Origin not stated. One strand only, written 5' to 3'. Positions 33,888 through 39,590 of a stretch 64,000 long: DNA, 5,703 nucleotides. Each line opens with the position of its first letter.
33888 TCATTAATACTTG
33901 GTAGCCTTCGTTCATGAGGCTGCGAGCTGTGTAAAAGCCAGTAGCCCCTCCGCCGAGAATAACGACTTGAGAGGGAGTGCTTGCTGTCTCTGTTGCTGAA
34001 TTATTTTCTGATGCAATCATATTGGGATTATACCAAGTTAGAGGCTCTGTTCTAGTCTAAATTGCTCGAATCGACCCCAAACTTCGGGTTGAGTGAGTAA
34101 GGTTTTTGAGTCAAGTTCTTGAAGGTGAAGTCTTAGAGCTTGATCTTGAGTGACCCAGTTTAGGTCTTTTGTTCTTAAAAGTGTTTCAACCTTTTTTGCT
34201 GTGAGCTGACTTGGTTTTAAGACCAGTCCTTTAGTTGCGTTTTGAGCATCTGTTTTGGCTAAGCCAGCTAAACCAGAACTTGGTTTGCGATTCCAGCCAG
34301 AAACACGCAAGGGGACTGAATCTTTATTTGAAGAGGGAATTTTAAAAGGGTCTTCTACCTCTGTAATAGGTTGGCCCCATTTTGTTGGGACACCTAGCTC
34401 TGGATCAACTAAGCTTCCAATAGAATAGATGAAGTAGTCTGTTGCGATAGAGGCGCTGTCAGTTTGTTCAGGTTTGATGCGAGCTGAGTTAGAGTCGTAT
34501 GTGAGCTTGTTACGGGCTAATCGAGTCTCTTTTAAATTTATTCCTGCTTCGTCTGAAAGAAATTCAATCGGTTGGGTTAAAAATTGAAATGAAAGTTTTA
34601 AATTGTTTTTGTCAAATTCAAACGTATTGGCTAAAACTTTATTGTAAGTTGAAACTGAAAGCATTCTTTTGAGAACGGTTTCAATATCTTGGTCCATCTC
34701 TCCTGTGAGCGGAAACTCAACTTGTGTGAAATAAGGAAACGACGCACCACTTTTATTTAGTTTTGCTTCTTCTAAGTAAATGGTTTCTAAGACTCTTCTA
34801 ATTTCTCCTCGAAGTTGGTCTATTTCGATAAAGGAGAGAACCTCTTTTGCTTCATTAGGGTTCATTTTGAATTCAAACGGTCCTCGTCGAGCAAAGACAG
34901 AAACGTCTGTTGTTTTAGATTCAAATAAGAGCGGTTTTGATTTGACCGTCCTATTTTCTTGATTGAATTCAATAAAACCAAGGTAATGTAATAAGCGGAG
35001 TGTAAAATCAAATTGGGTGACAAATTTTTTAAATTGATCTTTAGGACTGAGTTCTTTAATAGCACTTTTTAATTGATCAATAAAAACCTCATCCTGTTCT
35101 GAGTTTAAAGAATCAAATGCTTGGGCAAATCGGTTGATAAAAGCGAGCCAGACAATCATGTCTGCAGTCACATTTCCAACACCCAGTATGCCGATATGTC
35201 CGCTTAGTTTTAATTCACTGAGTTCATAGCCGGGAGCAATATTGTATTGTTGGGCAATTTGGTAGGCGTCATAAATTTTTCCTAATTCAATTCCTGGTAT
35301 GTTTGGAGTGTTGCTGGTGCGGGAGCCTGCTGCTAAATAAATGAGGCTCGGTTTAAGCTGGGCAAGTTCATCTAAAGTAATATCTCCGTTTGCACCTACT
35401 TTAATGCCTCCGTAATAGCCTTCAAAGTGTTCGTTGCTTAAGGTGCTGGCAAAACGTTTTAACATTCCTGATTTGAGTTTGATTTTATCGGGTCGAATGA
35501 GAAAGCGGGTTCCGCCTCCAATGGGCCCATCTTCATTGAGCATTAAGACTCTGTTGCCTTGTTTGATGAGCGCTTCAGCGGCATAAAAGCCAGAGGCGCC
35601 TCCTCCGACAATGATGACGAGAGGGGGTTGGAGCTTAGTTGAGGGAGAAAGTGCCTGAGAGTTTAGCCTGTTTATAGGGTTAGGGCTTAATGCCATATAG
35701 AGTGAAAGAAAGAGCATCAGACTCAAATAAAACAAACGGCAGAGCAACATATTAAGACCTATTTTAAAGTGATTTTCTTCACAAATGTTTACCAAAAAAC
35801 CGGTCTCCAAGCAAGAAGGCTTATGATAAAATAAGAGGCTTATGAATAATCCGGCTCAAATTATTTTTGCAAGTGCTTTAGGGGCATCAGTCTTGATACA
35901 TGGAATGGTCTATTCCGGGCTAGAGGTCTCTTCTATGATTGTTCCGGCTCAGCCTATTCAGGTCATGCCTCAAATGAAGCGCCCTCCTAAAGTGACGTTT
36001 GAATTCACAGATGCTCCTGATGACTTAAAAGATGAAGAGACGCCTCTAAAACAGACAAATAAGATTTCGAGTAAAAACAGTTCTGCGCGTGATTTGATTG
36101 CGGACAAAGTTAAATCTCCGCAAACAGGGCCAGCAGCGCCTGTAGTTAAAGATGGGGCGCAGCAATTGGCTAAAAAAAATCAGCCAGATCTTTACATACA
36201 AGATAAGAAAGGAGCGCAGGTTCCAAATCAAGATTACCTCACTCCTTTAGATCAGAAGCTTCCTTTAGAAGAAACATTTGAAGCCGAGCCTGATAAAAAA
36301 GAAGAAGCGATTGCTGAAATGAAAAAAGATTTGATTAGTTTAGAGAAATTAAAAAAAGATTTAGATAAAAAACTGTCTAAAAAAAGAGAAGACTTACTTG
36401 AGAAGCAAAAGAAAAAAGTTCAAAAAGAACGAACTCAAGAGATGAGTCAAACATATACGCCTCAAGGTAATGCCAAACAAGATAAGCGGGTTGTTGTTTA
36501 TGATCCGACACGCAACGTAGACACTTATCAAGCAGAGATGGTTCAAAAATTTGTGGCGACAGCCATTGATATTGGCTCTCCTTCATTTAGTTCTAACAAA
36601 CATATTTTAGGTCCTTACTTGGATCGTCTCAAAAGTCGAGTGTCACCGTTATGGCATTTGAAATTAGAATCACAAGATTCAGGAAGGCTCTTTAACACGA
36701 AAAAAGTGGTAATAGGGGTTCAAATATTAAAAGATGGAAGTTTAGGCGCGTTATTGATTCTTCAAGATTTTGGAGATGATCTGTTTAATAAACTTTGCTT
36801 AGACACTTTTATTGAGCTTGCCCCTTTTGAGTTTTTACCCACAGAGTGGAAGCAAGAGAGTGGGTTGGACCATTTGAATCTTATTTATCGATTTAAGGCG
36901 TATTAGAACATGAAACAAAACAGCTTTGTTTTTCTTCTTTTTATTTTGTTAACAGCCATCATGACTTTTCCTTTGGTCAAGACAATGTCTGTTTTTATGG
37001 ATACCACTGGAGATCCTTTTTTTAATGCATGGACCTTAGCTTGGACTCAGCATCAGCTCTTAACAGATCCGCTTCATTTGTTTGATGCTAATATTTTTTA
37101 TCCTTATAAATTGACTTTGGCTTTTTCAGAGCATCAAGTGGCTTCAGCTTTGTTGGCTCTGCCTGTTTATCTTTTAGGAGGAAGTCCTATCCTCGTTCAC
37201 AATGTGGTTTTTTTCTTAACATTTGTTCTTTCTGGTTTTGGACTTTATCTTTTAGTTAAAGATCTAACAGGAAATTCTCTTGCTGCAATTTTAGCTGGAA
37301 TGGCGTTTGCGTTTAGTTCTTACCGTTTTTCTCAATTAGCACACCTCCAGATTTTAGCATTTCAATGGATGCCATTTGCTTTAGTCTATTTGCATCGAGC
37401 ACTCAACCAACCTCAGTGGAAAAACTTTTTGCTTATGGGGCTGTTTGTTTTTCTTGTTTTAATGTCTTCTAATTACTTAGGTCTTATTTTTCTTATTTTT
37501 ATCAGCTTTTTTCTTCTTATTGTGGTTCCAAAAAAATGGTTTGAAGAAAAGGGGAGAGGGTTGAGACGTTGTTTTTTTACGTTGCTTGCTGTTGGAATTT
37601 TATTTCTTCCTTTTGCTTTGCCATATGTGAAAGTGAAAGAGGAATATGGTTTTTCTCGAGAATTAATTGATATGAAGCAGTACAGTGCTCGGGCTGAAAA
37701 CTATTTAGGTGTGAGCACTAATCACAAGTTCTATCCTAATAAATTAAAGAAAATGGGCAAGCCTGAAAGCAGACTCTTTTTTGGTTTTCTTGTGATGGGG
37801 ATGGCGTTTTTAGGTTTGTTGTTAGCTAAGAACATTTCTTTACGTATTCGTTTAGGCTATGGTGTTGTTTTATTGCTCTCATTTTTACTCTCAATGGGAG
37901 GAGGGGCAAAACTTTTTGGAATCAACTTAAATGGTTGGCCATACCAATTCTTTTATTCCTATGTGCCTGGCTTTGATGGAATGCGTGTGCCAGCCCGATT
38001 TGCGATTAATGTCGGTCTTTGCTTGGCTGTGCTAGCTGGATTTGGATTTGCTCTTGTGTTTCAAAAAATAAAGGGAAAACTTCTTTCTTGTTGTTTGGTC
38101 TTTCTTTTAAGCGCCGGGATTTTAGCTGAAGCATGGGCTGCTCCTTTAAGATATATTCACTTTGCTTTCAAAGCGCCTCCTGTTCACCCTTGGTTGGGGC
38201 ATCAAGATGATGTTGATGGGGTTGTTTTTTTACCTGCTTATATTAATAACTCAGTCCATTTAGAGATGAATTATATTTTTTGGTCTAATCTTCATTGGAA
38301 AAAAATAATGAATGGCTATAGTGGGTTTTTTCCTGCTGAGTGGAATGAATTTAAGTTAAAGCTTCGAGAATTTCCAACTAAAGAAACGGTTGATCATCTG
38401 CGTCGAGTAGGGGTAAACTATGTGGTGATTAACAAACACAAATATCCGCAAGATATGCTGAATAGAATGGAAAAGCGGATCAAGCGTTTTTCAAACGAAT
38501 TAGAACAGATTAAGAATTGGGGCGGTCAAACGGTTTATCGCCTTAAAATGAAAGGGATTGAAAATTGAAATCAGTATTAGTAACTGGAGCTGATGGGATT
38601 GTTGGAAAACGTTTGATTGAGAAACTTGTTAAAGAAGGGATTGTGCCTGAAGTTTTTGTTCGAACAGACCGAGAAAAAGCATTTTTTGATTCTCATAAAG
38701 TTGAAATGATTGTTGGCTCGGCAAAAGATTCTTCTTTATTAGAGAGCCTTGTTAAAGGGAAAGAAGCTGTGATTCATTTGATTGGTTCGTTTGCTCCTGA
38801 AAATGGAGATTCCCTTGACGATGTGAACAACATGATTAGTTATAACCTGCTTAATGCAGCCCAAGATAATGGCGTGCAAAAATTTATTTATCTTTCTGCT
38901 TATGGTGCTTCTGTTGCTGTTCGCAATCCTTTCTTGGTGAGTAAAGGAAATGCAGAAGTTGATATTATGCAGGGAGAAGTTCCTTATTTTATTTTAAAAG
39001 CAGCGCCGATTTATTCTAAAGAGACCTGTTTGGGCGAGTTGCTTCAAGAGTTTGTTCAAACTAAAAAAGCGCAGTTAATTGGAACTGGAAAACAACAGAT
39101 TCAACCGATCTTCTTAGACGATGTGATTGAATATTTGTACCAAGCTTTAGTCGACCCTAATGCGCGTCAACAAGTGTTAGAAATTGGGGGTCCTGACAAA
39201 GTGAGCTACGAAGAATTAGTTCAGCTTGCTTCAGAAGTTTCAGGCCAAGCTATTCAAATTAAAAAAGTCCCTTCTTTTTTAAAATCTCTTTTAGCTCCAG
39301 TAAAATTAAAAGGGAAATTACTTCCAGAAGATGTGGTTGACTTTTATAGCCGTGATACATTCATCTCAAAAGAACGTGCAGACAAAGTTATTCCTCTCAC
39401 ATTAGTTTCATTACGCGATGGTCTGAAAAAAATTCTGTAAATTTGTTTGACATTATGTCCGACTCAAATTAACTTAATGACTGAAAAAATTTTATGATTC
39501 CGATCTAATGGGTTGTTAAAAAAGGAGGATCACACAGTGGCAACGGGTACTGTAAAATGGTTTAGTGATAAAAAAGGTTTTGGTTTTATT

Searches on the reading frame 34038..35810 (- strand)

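Call 32: search_protein_families(library=pfam, proteins=[window:34038-35810:-], max_evalue=0.001)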
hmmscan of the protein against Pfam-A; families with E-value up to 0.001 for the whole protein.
window:34038-35810:- (590 aa): 4 families
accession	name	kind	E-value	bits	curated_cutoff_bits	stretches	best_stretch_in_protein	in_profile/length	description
PF07992.20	Pyr_redox_2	-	4e-06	26.9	26.1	1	65-218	3-157/291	Pyridine nucleotide-disulphide oxidoreductase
PF12831.13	FAD_oxidored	-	2.8e-05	24.1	27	1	65-100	2-37/416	FAD dependent oxidoreductase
PF03486.20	HI0933_like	-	9.2e-05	22.4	50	1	65-97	3-35/244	HI0933-like protein Rossmann domain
PF13450.12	NAD_binding_8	-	9.9e-05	23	21.9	1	67-102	1-36/68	NAD(P)-binding Rossmann-like domain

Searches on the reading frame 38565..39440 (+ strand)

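Call 69: search_protein_families(library=pfam, proteins=[window:38565-39440:+], max_evalue=0.00001)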
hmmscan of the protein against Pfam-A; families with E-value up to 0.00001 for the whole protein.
window:38565-39440:+ (291 aa): 4 families
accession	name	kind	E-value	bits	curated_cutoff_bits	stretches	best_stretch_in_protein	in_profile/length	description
PF13460.12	NAD_binding_10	-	7.5e-16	59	27.2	1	8-154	1-151/184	NAD(P)H-binding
PF01370.27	Epimerase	-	1.5e-15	57.7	20.9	1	4-208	1-240/240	NAD dependent epimerase/dehydratase family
PF05368.20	NmrA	-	5e-12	46.5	27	1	2-247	3-255/298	NmrA-like family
PF01073.25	3Beta_HSD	-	1.6e-11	44.2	22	1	5-116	1-120/280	3-beta hydroxysteroid dehydrogenase/isomerase family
